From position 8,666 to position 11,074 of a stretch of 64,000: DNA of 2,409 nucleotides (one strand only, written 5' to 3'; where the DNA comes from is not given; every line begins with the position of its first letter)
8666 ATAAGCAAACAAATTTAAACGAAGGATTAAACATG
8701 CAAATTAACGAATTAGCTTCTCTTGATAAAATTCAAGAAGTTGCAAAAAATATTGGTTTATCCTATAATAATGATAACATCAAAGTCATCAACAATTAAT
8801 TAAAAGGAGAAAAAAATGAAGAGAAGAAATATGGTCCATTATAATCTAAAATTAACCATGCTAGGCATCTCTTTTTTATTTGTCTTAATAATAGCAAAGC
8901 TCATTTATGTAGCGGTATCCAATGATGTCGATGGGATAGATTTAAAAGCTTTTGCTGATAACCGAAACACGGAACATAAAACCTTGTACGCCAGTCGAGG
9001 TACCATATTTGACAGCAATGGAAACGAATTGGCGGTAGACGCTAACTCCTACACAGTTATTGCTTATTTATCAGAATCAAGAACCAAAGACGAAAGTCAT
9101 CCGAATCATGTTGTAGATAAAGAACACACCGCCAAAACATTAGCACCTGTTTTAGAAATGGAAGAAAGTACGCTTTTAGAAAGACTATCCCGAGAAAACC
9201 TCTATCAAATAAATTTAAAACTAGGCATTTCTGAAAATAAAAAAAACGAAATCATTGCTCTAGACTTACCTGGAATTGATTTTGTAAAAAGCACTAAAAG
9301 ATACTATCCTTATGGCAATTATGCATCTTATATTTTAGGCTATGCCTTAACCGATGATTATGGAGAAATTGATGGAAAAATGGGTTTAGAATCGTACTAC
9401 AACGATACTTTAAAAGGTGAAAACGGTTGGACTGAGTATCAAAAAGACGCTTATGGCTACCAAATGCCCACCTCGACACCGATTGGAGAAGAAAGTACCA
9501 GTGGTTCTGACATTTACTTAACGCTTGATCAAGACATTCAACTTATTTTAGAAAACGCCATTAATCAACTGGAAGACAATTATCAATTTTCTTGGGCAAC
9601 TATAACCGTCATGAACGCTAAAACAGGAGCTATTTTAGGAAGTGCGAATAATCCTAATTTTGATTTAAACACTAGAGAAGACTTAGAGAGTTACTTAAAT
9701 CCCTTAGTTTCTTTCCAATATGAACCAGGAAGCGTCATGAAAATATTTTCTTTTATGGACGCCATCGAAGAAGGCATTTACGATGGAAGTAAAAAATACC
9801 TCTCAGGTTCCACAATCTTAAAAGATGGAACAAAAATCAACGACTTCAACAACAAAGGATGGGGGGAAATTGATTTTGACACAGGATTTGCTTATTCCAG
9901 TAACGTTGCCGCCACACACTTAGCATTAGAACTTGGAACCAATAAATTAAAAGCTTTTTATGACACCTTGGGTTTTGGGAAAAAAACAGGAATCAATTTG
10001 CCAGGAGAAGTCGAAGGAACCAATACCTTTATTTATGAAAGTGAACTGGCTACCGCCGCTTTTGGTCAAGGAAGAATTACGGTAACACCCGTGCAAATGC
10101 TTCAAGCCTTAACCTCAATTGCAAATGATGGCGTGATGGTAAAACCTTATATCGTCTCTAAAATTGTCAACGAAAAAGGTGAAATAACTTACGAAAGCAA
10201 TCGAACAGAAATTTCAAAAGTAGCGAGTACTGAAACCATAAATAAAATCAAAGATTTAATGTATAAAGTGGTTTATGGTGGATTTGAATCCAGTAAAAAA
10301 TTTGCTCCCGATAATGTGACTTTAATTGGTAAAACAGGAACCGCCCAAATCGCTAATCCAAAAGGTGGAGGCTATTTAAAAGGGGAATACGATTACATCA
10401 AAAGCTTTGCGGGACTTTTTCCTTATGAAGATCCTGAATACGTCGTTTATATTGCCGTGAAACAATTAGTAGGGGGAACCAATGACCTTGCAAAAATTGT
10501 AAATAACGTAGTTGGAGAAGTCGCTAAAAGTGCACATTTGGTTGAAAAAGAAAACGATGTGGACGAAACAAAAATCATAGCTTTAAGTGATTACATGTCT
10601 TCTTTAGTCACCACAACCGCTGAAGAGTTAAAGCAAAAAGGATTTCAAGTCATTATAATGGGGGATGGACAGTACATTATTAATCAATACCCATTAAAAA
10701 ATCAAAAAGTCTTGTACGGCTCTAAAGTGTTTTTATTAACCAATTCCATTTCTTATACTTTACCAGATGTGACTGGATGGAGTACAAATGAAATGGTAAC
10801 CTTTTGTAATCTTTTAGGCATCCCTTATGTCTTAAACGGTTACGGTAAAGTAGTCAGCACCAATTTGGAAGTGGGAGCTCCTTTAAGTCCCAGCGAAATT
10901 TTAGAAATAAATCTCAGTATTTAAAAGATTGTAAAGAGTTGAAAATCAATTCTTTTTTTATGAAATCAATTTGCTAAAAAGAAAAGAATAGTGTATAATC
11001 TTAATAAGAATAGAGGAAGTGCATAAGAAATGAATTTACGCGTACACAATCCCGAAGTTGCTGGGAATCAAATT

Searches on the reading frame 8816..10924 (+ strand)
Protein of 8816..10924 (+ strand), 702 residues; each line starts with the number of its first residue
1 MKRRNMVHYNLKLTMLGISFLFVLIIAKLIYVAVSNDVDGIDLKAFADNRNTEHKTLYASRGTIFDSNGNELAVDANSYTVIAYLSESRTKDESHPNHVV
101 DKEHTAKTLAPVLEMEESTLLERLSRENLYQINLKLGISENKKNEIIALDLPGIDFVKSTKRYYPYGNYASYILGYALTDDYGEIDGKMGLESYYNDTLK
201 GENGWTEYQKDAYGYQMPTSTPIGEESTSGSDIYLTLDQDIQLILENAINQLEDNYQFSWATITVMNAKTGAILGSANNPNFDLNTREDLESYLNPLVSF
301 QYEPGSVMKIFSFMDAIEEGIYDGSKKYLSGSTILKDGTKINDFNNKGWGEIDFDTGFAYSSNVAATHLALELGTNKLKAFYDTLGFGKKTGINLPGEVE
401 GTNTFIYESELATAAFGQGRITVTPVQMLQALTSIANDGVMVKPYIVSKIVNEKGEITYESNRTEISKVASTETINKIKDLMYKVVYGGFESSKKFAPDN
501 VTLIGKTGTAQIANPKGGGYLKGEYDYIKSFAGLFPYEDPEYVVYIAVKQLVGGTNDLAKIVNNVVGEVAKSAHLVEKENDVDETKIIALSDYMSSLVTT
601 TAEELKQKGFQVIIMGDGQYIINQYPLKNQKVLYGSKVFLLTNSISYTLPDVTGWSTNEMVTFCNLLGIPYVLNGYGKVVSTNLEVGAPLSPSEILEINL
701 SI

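Call 81: search_protein_families(library=pfam, proteins=[window:8816-10924:+], max_evalue=0.00001)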
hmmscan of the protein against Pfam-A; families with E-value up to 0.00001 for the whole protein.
window:8816-10924:+ (702 aa): 3 families
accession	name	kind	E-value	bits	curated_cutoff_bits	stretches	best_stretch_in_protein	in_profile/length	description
PF00905.27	Transpeptidase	-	9.6e-70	235.6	22.1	1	262-563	2-295/299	Penicillin binding protein transpeptidase domain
PF03717.20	PBP_dimer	-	3.1e-25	90.1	24.4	1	57-218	2-177/180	Penicillin-binding Protein dimerisation domain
PF03793.24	PASTA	-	1.1e-11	45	23.2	0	602-643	15-63/64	PASTA domain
